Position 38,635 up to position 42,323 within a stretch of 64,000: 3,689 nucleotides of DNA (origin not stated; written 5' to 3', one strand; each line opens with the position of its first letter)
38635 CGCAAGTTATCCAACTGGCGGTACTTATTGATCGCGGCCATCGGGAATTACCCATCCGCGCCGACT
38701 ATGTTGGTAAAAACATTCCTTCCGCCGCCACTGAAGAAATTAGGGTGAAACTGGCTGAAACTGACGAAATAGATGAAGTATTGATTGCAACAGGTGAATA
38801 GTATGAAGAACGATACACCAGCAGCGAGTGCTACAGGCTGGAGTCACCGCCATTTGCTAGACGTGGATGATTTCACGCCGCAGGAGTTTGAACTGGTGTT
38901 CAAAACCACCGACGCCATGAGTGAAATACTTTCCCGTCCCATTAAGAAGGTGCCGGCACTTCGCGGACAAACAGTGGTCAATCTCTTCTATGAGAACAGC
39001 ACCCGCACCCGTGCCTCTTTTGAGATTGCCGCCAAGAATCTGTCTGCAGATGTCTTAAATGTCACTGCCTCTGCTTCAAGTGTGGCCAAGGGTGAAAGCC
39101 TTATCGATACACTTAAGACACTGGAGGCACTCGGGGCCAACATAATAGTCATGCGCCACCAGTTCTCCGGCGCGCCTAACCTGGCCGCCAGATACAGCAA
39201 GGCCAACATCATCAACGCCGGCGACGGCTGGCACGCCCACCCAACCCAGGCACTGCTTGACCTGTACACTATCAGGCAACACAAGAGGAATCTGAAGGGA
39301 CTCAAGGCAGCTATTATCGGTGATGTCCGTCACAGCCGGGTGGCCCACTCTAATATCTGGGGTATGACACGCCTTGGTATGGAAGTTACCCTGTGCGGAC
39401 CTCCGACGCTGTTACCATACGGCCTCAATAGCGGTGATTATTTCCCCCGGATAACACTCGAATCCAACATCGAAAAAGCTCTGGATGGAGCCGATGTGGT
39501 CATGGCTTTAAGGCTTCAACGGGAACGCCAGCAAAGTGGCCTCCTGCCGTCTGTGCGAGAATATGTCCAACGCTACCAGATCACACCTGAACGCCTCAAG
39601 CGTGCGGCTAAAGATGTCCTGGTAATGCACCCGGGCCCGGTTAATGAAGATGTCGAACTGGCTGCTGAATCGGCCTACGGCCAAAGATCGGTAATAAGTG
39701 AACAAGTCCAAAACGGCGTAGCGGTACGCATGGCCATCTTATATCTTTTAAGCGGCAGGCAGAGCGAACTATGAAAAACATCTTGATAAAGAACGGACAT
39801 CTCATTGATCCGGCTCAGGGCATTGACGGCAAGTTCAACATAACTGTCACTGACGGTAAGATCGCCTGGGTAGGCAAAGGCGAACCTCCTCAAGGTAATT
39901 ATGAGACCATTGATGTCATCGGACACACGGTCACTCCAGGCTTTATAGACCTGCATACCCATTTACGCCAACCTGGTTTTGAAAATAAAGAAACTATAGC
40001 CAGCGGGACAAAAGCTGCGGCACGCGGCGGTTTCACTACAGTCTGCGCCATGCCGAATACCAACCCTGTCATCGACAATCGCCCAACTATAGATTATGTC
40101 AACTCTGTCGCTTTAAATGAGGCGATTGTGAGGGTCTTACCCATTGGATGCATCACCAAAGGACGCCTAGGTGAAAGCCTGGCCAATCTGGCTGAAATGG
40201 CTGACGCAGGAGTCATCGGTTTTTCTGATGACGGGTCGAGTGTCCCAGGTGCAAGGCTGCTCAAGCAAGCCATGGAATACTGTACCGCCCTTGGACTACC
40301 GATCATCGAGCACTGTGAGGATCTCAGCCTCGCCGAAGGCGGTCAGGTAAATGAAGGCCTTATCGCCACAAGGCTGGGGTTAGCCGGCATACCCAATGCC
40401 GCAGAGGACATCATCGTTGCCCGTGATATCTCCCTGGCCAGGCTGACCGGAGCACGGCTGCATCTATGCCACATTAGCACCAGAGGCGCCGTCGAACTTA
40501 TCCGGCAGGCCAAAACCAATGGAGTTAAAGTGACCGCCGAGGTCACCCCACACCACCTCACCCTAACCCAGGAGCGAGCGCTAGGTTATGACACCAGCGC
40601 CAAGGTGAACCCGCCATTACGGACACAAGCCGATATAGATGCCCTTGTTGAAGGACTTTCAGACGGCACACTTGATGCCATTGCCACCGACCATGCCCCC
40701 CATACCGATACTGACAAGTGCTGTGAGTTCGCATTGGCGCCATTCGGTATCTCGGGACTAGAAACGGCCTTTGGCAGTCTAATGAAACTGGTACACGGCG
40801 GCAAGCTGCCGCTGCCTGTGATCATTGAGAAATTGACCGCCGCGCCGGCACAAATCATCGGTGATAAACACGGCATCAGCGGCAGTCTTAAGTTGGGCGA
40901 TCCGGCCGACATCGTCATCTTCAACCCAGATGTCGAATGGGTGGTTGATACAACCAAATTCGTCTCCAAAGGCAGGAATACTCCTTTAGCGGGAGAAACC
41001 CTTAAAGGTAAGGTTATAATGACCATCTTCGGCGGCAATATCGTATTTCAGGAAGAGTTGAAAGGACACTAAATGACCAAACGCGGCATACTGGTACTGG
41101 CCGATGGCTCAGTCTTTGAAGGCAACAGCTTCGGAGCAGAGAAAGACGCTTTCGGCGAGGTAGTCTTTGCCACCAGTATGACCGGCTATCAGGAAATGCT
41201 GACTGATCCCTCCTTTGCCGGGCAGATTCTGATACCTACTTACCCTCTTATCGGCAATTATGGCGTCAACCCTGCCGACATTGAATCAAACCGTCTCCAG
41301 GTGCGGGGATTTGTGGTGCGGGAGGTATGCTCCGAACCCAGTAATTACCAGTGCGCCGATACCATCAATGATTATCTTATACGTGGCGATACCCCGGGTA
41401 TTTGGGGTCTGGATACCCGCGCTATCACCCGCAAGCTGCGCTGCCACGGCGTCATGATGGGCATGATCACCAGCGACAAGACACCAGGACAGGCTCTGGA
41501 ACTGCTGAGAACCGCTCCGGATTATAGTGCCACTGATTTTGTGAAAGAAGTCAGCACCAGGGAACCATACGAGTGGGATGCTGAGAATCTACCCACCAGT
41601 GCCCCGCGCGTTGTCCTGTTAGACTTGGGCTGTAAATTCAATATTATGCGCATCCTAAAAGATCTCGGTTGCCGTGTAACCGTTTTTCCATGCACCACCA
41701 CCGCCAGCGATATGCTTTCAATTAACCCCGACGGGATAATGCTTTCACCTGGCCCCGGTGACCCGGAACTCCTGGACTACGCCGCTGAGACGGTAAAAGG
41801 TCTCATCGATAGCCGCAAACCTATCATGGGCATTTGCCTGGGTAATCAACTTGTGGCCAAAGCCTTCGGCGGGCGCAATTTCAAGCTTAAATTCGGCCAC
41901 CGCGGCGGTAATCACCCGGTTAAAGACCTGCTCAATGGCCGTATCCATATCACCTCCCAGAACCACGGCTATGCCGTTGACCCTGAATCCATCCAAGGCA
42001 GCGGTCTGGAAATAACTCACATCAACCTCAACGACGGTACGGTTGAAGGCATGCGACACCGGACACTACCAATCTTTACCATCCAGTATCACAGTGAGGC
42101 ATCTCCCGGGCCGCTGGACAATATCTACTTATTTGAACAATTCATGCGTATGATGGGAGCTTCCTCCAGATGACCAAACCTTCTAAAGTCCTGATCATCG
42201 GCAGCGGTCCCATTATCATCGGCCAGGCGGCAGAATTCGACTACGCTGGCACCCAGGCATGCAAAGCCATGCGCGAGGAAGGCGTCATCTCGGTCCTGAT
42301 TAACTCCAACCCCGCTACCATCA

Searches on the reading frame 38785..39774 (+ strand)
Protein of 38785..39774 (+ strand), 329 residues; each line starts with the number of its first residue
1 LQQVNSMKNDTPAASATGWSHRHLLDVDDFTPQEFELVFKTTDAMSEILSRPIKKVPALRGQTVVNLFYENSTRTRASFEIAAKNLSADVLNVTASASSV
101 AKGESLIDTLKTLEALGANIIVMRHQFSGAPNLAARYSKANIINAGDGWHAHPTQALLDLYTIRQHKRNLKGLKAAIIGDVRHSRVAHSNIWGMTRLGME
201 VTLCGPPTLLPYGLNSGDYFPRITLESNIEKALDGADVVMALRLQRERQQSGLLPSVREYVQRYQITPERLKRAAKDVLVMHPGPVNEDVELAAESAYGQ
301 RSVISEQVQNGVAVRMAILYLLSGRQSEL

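Call 70: search_protein_families(library=pfam, proteins=[window:38785-39774:+], max_evalue=0.001)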
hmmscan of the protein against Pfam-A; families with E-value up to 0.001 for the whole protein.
window:38785-39774:+ (329 aa): 2 families
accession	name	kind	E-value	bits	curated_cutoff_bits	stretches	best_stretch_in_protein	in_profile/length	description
PF02729.26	OTCace_N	-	5.1e-45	153.6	29.9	1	22-165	1-148/148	Aspartate/ornithine carbamoyltransferase, carbamoyl-P binding domain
PF00185.30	OTCace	-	2.3e-26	93.2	29.4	1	171-322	1-157/157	Aspartate/ornithine carbamoyltransferase, Asp/Orn binding domain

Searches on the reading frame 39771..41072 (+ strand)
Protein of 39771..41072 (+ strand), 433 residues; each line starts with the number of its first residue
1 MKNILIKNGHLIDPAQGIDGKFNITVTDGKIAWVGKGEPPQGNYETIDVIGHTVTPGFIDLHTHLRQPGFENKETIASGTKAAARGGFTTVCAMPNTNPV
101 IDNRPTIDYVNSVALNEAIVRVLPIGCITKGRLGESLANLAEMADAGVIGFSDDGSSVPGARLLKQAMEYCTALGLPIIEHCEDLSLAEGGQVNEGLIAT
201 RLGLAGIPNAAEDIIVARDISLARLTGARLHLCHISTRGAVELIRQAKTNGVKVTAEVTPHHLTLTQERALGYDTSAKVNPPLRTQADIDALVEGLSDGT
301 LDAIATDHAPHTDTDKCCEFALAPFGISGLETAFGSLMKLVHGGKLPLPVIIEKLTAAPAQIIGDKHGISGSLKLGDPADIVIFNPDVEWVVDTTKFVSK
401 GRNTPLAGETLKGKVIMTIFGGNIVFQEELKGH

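Call 70: search_protein_families(library=pfam, proteins=[window:39771-41072:+], max_evalue=0.001)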
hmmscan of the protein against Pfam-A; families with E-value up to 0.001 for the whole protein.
window:39771-41072:+ (433 aa): 3 families
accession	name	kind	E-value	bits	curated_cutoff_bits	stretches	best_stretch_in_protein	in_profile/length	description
PF01979.26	Amidohydro_1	-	1.3e-29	104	25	1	53-425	1-345/345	Amidohydrolase family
PF07969.17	Amidohydro_3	-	5.6e-13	49.6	29.7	2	344-426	405-472/472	Amidohydrolase family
PF12890.13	DHOase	-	7e-10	39.6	21.2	1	54-238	4-140/142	Dihydro-orotase-like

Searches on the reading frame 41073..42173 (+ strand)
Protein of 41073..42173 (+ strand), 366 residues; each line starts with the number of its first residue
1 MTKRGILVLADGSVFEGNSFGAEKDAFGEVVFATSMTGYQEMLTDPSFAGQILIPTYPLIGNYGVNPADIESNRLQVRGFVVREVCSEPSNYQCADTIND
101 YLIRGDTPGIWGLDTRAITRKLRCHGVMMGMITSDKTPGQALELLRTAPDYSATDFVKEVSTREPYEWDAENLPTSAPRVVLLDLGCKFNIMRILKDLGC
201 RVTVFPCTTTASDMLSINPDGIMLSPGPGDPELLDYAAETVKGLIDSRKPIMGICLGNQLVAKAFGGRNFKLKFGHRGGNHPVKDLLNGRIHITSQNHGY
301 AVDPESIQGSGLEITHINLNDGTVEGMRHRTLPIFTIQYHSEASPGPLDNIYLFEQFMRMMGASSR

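Call 70: search_protein_families(library=pfam, proteins=[window:41073-42173:+], max_evalue=0.001)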
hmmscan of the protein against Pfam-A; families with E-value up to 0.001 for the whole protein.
window:41073-42173:+ (366 aa): 3 families
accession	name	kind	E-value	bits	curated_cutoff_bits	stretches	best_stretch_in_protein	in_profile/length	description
PF00988.28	CPSase_sm_chain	-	5.2e-51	172.2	27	1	7-132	1-126/126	Carbamoyl-phosphate synthase small chain, CPSase domain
PF00117.34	GATase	-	2.2e-48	164.9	22.8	1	182-359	2-189/190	Glutamine amidotransferase class-I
PF07722.19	Peptidase_C26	-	8.4e-07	29.4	20.5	1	241-268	98-125/219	Peptidase C26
